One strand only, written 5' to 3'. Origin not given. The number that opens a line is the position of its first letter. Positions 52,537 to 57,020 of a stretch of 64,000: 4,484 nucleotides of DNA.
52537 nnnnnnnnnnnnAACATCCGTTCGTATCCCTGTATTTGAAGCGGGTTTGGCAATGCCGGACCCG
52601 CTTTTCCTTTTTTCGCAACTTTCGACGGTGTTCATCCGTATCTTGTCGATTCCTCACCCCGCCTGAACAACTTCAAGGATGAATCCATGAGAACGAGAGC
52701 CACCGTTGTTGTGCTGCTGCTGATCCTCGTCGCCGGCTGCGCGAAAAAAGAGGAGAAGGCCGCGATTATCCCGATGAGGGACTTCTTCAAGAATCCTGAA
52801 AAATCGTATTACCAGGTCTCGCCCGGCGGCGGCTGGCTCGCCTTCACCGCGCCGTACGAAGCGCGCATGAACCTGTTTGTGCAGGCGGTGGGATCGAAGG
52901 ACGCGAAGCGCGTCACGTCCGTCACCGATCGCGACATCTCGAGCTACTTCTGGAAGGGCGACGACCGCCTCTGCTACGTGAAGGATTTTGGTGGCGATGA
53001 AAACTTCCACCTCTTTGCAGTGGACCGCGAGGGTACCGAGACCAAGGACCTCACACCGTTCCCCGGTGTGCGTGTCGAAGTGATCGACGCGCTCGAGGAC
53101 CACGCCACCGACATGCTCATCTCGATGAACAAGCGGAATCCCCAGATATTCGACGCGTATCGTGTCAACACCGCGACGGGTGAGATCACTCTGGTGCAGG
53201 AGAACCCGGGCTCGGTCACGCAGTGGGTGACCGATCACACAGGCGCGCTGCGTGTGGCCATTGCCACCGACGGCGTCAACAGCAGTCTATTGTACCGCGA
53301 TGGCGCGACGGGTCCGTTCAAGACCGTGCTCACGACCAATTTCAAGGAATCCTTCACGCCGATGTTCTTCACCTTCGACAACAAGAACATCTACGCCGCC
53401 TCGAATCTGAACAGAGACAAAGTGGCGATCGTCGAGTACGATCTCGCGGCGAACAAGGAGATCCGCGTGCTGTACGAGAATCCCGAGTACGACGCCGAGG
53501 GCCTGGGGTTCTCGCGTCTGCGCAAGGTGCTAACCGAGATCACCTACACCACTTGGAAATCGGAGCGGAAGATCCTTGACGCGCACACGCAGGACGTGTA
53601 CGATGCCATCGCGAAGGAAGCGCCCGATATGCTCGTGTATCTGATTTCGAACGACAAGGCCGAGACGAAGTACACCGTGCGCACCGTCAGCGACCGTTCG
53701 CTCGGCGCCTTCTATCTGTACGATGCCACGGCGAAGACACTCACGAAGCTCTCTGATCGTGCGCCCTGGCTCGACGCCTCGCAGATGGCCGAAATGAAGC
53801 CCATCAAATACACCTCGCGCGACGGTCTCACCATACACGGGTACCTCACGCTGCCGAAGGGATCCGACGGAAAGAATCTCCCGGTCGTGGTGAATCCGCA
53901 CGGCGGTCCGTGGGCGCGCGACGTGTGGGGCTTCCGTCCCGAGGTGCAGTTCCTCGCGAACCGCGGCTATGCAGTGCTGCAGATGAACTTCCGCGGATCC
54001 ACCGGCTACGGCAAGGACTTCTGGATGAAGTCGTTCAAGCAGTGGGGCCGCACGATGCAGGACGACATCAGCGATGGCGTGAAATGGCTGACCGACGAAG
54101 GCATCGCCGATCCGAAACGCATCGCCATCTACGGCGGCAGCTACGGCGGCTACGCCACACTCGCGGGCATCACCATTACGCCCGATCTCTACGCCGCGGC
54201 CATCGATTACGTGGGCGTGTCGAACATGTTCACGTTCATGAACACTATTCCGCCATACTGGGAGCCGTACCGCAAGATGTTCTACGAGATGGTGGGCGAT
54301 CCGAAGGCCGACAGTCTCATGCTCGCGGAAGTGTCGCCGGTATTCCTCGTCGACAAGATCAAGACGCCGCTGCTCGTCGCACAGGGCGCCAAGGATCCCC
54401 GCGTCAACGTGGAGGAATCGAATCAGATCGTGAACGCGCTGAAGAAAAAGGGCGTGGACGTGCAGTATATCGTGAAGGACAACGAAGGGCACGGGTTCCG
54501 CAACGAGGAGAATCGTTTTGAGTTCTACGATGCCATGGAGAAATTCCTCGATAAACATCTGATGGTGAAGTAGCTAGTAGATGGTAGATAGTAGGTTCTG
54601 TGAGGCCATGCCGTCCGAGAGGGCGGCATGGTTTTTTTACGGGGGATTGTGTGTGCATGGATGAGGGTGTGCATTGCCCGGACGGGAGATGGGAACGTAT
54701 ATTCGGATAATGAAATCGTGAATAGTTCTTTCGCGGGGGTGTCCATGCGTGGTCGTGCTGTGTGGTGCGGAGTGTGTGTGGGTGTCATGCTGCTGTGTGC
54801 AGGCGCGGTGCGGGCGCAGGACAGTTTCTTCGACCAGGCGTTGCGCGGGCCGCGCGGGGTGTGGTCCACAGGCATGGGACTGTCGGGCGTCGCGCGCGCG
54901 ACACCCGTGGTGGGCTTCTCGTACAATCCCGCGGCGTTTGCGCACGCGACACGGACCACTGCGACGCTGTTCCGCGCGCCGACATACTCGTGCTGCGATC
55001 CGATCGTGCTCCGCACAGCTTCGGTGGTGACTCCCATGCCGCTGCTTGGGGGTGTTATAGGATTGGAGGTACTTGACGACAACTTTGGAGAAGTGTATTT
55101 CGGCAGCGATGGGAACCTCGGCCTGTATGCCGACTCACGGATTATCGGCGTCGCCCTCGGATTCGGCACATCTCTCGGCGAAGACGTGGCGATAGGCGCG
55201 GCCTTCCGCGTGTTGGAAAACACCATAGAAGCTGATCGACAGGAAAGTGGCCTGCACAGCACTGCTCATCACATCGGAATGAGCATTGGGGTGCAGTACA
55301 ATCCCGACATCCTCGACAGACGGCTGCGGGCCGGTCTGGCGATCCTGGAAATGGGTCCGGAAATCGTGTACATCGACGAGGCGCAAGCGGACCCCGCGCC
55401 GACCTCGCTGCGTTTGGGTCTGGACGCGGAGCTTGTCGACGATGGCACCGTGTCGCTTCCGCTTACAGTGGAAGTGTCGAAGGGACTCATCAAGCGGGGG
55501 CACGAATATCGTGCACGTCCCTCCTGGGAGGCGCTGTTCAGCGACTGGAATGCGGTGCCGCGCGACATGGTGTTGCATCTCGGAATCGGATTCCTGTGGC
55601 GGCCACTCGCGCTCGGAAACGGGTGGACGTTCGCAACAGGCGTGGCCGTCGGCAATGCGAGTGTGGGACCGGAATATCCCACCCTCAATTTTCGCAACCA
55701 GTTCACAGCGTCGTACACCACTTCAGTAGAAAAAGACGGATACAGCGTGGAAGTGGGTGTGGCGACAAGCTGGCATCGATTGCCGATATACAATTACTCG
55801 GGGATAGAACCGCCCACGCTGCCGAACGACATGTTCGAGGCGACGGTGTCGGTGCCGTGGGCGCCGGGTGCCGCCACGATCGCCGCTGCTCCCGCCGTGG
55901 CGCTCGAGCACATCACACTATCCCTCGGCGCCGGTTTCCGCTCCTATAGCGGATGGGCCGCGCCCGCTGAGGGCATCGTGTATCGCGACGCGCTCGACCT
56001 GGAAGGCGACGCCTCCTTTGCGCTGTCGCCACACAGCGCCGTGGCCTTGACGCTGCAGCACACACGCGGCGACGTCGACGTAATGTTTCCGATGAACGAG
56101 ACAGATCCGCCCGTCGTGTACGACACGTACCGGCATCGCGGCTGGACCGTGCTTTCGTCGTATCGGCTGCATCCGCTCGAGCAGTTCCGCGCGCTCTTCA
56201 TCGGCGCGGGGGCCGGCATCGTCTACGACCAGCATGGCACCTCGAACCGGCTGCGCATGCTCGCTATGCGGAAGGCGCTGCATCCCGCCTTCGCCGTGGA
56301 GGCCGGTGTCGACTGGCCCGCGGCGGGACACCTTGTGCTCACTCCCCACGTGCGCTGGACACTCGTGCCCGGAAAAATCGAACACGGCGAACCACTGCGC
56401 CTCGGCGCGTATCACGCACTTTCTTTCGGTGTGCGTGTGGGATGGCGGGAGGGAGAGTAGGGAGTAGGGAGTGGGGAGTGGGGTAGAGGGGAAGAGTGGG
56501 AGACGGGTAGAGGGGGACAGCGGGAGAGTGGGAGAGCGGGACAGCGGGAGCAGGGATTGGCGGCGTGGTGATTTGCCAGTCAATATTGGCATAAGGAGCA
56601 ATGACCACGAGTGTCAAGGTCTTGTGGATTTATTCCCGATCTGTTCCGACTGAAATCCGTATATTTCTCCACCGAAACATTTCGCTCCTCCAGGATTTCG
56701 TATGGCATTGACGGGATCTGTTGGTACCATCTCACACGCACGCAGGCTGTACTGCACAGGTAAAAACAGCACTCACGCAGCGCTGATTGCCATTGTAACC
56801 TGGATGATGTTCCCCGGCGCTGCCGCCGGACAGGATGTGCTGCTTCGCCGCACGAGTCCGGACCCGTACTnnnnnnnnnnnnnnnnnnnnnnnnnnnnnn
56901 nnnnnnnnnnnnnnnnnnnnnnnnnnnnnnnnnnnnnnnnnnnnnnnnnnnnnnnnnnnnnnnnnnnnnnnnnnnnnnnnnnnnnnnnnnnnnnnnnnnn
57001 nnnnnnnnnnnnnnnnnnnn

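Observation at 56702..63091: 6.4-kb gene for a T9SS-secreted SBBP-propeller / 14x Ig-like-repeat surface protein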

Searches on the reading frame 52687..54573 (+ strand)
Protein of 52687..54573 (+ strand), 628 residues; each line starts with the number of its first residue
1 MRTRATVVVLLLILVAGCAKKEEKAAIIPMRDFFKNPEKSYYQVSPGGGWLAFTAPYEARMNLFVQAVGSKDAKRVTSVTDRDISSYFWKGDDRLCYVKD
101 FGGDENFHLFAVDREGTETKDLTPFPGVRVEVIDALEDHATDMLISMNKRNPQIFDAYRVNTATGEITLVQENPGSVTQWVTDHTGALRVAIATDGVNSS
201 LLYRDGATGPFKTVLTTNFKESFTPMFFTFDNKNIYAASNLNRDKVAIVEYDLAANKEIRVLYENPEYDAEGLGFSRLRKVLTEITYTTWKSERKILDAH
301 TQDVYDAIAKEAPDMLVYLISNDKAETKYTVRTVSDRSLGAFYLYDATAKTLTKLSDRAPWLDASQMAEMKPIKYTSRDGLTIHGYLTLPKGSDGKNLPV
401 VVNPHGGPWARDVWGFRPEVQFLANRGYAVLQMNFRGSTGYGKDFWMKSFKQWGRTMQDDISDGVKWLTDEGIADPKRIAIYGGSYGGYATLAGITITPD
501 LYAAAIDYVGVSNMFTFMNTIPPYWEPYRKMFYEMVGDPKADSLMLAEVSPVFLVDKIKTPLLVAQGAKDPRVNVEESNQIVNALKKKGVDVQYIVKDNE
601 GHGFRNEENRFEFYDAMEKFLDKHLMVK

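Call 9: search_protein_families(library=pfam, proteins=[window:52687-54573:+], max_evalue=0.01)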
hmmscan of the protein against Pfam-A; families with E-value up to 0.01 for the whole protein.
window:52687-54573:+ (628 aa): 10 families
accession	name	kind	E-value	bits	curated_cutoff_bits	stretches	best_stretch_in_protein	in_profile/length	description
PF00326.27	Peptidase_S9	-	4.3e-49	167.3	22.6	1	414-625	1-210/213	Prolyl oligopeptidase family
PF20434.5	BD-FAE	-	4.7e-16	59.4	26.8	1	389-585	5-215/215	BD-FAE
PF02129.25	Peptidase_S15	-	7.8e-12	45.9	23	1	379-514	1-132/262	X-Pro dipeptidyl-peptidase (S15 family)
PF01738.24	DLH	-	2e-11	44.3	21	1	384-612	2-195/217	Dienelactone hydrolase family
PF05448.18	AXE1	-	4.8e-08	32.6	21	1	366-514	52-213/321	Acetyl xylan esterase (AXE1)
PF12146.15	Hydrolase_4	-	1.2e-06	28.5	27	0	555-608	187-238/239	Serine aminopeptidase, S33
PF12697.13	Abhydrolase_6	-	2.7e-05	25.4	26.3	1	405-532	5-130/217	Alpha/beta hydrolase family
PF07859.19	Abhydrolase_3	-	0.00015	22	25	0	547-604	152-208/210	alpha/beta hydrolase fold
PF03583.20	LIP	-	0.00019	21.3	23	1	424-511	23-104/286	Secretory lipase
PF00561.26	Abhydrolase_1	-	0.0011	19.1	25.8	0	399-489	1-81/245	alpha/beta hydrolase fold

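Call 18: search_protein_families(library=ncbifam, proteins=[window:52687-54573:+], max_evalue=0.1)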
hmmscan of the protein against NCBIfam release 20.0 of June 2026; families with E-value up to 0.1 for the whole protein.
window:52687-54573:+ (628 aa): 17 families
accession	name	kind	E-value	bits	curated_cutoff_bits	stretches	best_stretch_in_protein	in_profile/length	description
NF053518.1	DipepPtdsDpp5Prph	equivalog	5.1e-27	94.7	900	2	241-625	272-654/655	dipeptidyl-peptidase Dpp5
NF033523.0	lasso_peptidase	equivalog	1.5e-21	76.8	400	1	349-603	356-615/638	Atxe2 family lasso peptide isopeptidase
NF007857.0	PRK10566.1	equivalog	9.2e-08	32.2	201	1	388-606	17-233/249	esterase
NF050058.1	e_dPHAscl_type1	hypoth_equivalog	4.4e-07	29.6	150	1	386-586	11-205/276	extracellular catalytic domain type 1 short-chain-length polyhydroxyalkanoate depolymerase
NF041440.1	hydrolase_YghX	exception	1.5e-05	24.3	460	1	555-608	216-268/292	YghX family hydrolase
NF007511.0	PRK10115.1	equivalog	0.00012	20.7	1313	1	373-615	419-663/686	oligopeptidase B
NF003780.0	PRK05371.1-1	subfamily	0.00015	20.4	642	1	555-625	302-371/594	Xaa-Pro dipeptidyl-peptidase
NF047920.1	lactonase_UilS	equivalog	0.00022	21.1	400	1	387-496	13-117/285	UilS family quorum-quenching N-acyl-homoserine lactonase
TIGR00976.1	CocE_NonD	subfamily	0.00037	19.6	66.3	1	376-515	2-135/550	CocE/NonD family hydrolase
TIGR02800.1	propeller_TolB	equivalog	0.0013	17.7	343.15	1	44-123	242-319/418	Tol-Pal system beta propeller repeat protein TolB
NF041902.1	pecacetest_PaeX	equivalog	0.0092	15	550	1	422-604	101-283/318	pectin acetylesterase PaeX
NF041096.1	esterase_EstD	equivalog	0.023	13.8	600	0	543-600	327-383/421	esterase EstD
NF001209.0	PRK00175.1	equivalog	0.024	13.4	331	0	556-622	307-373/381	homoserine O-acetyltransferase MetX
NF052354.1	EstLipQMycob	equivalog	0.026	13.2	700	0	474-604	235-376/418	esterase LipQ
NF003124.0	PRK04043.1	equivalog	0.036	12.9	428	0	44-116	240-312/419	Tol-Pal system protein TolB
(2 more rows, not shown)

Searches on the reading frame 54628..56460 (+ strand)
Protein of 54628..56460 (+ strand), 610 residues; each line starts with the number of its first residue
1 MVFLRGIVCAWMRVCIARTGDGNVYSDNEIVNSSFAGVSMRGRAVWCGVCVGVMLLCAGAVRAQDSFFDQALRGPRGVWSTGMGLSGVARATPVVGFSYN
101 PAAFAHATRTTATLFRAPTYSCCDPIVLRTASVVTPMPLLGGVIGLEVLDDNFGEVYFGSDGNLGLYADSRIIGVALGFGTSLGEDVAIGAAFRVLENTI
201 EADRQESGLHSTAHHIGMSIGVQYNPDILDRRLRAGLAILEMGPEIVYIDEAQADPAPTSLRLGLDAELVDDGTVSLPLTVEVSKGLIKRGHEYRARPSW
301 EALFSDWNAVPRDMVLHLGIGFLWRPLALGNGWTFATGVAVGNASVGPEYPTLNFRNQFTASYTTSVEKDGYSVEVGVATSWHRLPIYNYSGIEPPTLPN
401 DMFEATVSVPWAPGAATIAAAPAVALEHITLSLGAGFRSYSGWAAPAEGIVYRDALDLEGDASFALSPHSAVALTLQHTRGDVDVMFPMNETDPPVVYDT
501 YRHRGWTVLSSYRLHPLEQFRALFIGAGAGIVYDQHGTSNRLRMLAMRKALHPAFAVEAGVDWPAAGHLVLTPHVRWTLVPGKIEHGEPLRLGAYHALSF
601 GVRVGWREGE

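Call 9: search_protein_families(library=pfam, proteins=[window:54628-56460:+], max_evalue=0.01)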
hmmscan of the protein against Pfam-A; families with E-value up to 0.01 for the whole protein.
window:54628-56460:+ (610 aa): 2 families
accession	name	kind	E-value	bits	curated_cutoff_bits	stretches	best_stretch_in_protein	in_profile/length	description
PF19572.5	PorV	-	1.4e-06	28.5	27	1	185-288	131-238/243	Type IX secretion system protein PorV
PF03797.25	Autotransporter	-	0.0091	16.2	26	0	163-222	16-75/255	Autotransporter beta-domain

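Call 18: search_protein_families(library=ncbifam, proteins=[window:54628-56460:+], max_evalue=0.1)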
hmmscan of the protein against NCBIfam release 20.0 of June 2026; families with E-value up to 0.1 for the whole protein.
window:54628-56460:+ (610 aa): 2 families
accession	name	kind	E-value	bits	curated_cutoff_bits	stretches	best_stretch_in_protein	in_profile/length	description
NF033709.1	PorV_fam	subfamily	1.6e-19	70.7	90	1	80-314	15-249/326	PorV/PorQ family protein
NF033710.1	T9SS_OM_PorV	equivalog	2.8e-10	39.9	250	1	80-288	37-250/367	type IX secretion system outer membrane channel protein PorV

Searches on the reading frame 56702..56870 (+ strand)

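Call 15: search_protein_families(library=pfam, proteins=[window:56702-56870:+], max_evalue=1)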
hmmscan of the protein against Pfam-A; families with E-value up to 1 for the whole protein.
window:56702-56870:+ (56 aa): 0 families
